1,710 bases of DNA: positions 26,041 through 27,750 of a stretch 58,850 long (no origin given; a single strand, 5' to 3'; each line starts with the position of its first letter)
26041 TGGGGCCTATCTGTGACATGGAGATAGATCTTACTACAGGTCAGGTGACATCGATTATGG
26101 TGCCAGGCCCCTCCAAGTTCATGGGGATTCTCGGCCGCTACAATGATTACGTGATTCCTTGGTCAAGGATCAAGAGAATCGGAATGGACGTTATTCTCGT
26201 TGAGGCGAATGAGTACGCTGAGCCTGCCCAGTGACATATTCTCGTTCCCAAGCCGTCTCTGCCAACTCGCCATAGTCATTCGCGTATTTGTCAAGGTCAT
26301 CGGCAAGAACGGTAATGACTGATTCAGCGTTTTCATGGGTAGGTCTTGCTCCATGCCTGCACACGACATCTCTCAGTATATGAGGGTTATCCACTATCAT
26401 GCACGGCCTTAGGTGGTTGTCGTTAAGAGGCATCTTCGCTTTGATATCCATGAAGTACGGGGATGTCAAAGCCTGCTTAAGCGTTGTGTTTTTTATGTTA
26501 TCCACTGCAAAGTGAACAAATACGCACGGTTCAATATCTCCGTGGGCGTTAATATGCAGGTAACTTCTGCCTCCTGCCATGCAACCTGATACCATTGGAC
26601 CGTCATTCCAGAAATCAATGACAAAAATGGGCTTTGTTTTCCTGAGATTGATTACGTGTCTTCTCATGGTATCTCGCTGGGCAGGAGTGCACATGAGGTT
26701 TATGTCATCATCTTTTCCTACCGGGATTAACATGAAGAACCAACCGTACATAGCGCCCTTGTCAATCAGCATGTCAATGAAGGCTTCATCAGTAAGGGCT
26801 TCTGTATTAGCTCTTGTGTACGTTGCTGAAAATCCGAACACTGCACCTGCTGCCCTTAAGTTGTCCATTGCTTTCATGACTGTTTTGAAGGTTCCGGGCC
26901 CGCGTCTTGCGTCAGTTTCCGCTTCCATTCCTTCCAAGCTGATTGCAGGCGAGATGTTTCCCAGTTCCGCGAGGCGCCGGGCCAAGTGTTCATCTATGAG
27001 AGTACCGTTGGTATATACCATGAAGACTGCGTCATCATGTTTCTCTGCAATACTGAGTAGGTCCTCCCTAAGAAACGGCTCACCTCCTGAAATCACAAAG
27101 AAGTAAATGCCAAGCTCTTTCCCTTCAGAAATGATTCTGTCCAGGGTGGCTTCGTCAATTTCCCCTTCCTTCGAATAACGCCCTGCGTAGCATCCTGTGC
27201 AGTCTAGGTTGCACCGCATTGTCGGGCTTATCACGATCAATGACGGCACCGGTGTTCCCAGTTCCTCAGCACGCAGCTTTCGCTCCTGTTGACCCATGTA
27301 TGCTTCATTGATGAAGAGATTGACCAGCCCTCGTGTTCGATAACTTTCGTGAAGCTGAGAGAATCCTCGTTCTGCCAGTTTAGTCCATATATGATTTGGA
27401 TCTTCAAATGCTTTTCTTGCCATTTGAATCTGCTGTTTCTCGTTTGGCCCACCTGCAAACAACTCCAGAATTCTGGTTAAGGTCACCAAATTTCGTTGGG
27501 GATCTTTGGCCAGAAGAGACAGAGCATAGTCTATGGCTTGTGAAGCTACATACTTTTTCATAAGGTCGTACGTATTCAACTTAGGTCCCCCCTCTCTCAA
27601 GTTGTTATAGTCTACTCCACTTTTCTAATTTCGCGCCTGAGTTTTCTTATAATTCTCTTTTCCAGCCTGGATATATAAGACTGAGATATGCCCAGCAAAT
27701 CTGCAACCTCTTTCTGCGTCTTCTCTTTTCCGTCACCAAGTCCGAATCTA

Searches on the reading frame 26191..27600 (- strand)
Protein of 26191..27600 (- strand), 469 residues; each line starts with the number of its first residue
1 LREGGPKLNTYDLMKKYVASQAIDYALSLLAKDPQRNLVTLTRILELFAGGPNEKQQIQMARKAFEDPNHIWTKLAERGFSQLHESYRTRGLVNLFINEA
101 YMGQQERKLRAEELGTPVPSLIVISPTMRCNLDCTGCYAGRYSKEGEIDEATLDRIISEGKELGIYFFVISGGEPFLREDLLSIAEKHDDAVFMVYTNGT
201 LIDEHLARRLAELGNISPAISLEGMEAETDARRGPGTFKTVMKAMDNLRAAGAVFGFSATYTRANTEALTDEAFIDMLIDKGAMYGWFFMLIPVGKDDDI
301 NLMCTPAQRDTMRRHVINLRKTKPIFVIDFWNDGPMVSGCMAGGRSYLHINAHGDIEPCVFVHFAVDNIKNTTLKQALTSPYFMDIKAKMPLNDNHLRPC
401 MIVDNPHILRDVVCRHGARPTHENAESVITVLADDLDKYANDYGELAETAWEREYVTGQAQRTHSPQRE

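Call 61: search_protein_families(library=ncbifam, proteins=[window:26191-27600:-], max_evalue=0.00001)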
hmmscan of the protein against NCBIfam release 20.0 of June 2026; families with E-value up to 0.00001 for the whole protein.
window:26191-27600:- (469 aa): 48 families (the best 25 are shown)
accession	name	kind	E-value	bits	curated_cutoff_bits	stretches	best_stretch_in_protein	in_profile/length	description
TIGR04055.1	rSAM_NirJ2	equivalog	2.2e-30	106.3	500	1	125-377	5-272/326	putative heme d1 biosynthesis radical SAM protein NirJ2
TIGR04545.1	rSAM_ahbD_hemeb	equivalog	5.2e-29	101.8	500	1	125-321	5-206/339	heme b synthase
TIGR04051.1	rSAM_NirJ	equivalog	9.9e-24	83.9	515.45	1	127-278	9-163/354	heme d1 biosynthesis radical SAM protein NirJ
TIGR04347.1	pseudo_SAM_Halo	equivalog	1.1e-22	80.8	525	1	108-313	29-236/390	TIGR04347 family pseudo-SAM/SPASM protein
TIGR03962.1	mycofact_rSAM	equivalog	1.8e-22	80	265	1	121-369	13-272/339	mycofactocin radical SAM maturase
NF045574.1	sacti_mat_StsB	exception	3.6e-21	75.5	625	1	124-400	100-382/466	StsB family radical SAM/SPASM domain sactipeptide maturase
NF050035.1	rSAM_WgK_link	exception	8e-21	74.4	650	1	118-300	7-193/367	radical SAM/SPASM peptide maturase WgkB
TIGR04546.1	rSAM_ahbC_deAc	equivalog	1.4e-20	73.5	650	1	122-299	41-221/390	12,18-didecarboxysiroheme deacetylase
TIGR04054.1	rSAM_NirJ1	equivalog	6.4e-20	71.1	650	1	121-271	37-192/387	putative heme d1 biosynthesis radical SAM protein NirJ1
TIGR04053.2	TIGR04053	equivalog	2.3e-18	66.6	395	1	119-320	7-214/366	TIGR04053 family radical SAM/SPASM domain-containing protein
TIGR04103.1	rSAM_nif11_3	equivalog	2.8e-17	62.4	725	1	124-299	9-186/412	nif11-class peptide radical SAM maturase 3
TIGR04303.1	GeoRSP_rSAM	equivalog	1.8e-16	60.6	400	1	128-380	13-277/325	GeoRSP system radical SAM/SPASM protein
TIGR04163.1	rSAM_cobopep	equivalog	1.3e-15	57.1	375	1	64-271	13-230/428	peptide-modifying radical SAM enzyme CbpB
TIGR04250.1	SCM_rSAM_ScmE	equivalog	2.9e-15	56.1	400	1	121-273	4-162/358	SynChlorMet cassette radical SAM/SPASM protein ScmE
TIGR02668.1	moaA_archaeal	equivalog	3.4e-15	55.8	325.25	1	115-232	6-126/303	GTP 3',8-cyclase MoaA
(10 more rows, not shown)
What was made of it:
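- An unassigned rSAM/SPASM gene lies in the window at 26191-27600 (call 61).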
